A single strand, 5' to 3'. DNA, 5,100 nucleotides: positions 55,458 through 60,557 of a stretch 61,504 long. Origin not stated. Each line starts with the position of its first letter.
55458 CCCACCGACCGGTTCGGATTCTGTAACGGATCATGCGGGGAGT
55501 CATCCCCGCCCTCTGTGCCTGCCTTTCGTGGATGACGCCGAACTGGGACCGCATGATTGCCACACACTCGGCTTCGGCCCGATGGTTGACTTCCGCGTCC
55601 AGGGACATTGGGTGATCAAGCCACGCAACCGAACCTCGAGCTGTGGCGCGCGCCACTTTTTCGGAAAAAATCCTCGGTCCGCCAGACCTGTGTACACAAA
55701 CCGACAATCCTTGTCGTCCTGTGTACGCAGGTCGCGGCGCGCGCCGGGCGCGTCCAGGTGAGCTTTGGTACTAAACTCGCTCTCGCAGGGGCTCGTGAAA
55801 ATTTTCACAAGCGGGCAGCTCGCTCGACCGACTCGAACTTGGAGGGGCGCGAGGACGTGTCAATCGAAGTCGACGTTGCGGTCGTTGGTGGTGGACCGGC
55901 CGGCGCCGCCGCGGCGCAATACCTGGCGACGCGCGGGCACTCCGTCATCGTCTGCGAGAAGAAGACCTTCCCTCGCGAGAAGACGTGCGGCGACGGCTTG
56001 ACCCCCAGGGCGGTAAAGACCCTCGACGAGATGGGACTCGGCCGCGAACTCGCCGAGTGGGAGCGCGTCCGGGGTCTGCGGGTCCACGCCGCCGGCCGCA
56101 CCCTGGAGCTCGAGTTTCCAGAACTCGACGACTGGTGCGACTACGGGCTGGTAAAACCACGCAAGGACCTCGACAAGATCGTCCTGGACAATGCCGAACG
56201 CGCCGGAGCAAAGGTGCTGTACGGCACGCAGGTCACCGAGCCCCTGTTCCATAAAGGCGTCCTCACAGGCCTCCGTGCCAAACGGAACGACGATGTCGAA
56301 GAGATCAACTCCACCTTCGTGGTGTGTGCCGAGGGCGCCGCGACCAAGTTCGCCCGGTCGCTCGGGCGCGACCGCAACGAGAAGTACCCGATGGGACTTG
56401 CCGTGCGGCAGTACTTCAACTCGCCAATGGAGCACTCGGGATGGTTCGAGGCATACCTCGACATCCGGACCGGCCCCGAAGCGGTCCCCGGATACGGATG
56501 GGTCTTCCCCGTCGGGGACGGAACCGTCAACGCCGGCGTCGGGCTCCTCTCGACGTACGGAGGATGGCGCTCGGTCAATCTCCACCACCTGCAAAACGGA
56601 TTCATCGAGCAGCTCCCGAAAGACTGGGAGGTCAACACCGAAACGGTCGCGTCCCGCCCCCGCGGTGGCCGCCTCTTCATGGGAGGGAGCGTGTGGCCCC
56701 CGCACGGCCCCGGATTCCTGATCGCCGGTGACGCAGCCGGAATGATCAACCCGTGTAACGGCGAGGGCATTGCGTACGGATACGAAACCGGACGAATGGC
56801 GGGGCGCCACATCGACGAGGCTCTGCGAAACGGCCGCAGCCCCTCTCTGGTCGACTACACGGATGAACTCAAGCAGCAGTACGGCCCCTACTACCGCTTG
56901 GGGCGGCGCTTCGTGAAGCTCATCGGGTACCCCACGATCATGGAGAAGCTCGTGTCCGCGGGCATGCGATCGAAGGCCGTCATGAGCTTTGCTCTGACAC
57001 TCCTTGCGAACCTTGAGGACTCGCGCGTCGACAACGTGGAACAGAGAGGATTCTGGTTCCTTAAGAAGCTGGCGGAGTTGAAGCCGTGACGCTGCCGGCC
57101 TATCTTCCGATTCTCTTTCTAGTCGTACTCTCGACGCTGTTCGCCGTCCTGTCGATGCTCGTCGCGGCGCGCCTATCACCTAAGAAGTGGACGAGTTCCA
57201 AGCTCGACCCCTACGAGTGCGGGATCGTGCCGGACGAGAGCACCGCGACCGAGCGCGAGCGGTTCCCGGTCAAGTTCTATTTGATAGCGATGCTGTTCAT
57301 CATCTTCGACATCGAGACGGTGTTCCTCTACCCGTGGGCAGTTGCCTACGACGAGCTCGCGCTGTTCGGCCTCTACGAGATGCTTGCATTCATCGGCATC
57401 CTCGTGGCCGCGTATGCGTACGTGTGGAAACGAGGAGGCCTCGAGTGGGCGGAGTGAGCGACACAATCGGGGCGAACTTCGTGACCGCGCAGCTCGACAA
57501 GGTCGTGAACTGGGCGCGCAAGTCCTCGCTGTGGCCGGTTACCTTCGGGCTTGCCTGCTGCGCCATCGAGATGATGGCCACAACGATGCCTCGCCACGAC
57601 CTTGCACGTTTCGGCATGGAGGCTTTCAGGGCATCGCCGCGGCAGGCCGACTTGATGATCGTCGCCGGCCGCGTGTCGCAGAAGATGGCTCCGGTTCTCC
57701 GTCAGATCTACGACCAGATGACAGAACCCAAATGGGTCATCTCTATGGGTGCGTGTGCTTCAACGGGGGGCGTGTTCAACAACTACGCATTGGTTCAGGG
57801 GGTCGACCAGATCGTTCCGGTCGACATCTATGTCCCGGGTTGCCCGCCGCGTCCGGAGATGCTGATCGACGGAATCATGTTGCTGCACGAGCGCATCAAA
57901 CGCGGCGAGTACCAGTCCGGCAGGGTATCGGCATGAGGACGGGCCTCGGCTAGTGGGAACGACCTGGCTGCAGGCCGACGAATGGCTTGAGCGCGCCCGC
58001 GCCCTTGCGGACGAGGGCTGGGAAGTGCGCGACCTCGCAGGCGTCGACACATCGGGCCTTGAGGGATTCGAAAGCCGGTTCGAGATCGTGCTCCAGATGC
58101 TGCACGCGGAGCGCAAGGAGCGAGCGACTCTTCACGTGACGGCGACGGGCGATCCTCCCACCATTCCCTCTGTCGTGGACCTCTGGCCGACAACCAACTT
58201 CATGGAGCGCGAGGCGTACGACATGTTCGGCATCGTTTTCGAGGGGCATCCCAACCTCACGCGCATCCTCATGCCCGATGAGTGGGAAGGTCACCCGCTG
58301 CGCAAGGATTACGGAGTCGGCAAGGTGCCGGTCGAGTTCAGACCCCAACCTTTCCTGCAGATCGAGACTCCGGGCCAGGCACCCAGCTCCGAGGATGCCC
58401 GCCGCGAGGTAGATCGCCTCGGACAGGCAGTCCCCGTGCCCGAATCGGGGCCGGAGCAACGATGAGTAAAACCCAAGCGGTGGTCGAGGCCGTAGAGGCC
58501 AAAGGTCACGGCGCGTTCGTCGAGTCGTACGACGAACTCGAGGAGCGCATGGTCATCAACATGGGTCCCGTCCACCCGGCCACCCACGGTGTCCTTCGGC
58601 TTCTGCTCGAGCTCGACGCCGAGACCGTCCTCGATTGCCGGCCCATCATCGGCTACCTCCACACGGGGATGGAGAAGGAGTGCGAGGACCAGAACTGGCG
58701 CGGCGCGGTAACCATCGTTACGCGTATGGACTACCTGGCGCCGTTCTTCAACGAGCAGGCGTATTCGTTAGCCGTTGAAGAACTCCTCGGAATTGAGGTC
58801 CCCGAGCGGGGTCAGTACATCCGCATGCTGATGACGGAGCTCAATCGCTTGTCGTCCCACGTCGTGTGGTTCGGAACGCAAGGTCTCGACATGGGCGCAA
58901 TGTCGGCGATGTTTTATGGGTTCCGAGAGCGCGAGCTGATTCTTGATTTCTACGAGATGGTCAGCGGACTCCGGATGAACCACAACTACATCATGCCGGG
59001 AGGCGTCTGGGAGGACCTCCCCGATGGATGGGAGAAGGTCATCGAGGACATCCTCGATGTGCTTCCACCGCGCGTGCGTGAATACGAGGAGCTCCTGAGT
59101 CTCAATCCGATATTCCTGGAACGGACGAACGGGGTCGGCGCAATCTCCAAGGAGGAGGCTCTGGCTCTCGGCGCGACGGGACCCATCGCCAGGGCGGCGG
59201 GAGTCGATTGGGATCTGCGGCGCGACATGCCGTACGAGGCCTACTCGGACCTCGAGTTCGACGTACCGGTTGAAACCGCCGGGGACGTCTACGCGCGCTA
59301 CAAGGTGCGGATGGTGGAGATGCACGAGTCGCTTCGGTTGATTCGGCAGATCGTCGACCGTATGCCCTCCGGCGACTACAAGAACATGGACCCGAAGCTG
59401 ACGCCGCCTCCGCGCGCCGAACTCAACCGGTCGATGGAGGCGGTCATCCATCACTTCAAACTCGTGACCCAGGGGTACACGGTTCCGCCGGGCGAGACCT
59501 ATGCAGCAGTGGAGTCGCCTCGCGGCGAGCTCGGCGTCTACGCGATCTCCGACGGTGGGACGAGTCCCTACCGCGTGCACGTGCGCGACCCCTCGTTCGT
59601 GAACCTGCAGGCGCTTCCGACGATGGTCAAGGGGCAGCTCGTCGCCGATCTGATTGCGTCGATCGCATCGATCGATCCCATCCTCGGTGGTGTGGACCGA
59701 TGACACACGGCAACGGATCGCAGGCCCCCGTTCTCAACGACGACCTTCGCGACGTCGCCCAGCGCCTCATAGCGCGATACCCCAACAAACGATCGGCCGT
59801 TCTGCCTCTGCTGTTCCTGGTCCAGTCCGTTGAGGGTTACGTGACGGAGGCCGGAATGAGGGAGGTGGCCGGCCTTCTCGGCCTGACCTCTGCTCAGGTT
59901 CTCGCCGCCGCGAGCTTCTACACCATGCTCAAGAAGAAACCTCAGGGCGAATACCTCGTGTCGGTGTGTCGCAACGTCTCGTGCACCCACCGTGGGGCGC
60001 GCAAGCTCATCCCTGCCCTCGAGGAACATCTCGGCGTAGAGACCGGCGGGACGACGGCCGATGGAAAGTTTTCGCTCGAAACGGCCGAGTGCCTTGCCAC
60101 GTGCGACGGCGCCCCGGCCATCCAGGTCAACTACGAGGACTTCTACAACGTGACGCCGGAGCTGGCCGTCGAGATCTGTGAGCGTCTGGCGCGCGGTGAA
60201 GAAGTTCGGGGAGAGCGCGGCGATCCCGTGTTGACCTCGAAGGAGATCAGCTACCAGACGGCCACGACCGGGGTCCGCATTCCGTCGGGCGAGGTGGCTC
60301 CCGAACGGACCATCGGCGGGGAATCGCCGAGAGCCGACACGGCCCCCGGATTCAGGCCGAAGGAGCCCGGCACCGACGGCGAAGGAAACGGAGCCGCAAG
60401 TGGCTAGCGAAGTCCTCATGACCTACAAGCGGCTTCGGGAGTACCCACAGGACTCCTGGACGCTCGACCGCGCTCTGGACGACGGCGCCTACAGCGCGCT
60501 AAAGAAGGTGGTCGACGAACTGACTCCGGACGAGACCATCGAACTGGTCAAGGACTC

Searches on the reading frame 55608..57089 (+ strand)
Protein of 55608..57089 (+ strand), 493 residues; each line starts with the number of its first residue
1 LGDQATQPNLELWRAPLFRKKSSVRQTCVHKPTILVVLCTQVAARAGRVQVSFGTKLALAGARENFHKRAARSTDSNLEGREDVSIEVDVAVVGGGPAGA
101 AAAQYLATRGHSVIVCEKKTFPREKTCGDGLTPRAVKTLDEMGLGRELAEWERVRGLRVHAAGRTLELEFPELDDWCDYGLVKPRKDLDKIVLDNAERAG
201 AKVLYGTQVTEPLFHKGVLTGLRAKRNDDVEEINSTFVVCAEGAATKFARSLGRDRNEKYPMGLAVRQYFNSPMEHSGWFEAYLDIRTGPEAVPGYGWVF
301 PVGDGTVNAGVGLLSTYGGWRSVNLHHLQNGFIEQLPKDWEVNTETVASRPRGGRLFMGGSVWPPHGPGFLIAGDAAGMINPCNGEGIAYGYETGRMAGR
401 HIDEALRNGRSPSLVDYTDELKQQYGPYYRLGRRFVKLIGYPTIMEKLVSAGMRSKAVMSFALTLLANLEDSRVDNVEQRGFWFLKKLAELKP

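Call 67: search_protein_families(library=pfam, proteins=[window:55608-57089:+], max_evalue=0.0001)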
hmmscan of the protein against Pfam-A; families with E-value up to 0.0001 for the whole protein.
window:55608-57089:+ (493 aa): 7 families
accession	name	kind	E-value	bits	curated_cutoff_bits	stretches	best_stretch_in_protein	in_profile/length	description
PF01494.25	FAD_binding_3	-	1.9e-25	90.3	22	1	87-259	1-174/349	FAD binding domain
PF01266.30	DAO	-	2e-13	51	27.9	1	89-123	1-35/353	FAD dependent oxidoreductase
PF07992.20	Pyr_redox_2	-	1.1e-07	32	26.1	1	89-247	2-112/291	Pyridine nucleotide-disulphide oxidoreductase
PF12831.13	FAD_oxidored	-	3.9e-07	30.1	27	1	89-238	1-140/416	FAD dependent oxidoreductase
PF00890.30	FAD_binding_2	-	1.1e-06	28.6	20.4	1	89-120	1-32/414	FAD binding domain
PF13450.12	NAD_binding_8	-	7.5e-06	26.6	21.9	1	92-120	1-29/68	NAD(P)-binding Rossmann-like domain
PF00070.33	Pyr_redox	-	4.4e-05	24.3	22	0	90-142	2-53/82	Pyridine nucleotide-disulphide oxidoreductase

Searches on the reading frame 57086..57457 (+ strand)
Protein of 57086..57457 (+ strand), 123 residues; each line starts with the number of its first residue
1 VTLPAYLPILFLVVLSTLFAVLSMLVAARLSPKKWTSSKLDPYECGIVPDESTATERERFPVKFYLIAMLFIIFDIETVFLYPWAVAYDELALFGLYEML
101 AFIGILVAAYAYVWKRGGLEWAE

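Call 67: search_protein_families(library=pfam, proteins=[window:57086-57457:+], max_evalue=0.0001)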
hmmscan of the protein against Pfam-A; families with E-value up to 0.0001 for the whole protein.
window:57086-57457:+ (123 aa): 1 family
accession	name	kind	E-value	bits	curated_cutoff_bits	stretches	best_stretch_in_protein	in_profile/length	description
PF00507.24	Oxidored_q4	-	1.4e-35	121.8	23.3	1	21-121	2-99/99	NADH-ubiquinone/plastoquinone oxidoreductase, chain 3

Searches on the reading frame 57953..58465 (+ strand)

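Call 67: search_protein_families(library=pfam, proteins=[window:57953-58465:+], max_evalue=0.0001)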
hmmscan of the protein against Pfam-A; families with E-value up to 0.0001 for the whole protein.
window:57953-58465:+ (170 aa): 1 family
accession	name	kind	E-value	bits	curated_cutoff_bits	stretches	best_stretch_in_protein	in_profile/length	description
PF00329.25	Complex1_30kDa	-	1.6e-36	126.1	22.5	1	5-122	2-120/124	Respiratory-chain NADH dehydrogenase, 30 Kd subunit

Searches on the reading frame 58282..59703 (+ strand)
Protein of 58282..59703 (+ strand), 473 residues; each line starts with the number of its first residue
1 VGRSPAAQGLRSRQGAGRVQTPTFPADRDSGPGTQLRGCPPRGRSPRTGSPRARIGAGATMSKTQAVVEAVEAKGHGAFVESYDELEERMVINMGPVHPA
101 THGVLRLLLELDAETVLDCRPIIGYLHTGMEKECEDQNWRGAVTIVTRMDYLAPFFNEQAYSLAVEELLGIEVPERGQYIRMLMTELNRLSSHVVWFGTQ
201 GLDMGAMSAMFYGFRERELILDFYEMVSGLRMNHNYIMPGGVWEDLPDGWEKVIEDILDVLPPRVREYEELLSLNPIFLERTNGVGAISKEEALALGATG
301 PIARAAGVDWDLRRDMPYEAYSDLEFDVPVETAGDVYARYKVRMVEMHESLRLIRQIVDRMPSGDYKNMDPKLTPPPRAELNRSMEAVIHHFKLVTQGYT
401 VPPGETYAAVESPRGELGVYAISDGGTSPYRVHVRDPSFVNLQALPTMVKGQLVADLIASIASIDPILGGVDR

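Call 67: search_protein_families(library=pfam, proteins=[window:58282-59703:+], max_evalue=0.0001)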
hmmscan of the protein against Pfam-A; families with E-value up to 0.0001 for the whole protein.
window:58282-59703:+ (473 aa): 2 families
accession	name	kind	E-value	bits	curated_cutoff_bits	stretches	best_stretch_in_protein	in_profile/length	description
PF00346.24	Complex1_49kDa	-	8.9e-117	389.4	24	1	203-473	1-271/271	Respiratory-chain NADH dehydrogenase, 49 Kd subunit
PF00374.24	NiFeSe_Hases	-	7.7e-06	25.6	25.8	1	129-197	2-70/508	Nickel-dependent hydrogenase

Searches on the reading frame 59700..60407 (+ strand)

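Call 67: search_protein_families(library=pfam, proteins=[window:59700-60407:+], max_evalue=0.0001)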
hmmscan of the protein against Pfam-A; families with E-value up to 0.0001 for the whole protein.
window:59700-60407:+ (235 aa): 1 family
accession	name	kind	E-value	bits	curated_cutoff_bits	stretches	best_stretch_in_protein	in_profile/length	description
PF01257.25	2Fe-2S_thioredx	-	4.1e-44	150.4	24.8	1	21-163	2-144/145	Thioredoxin-like [2Fe-2S] ferredoxin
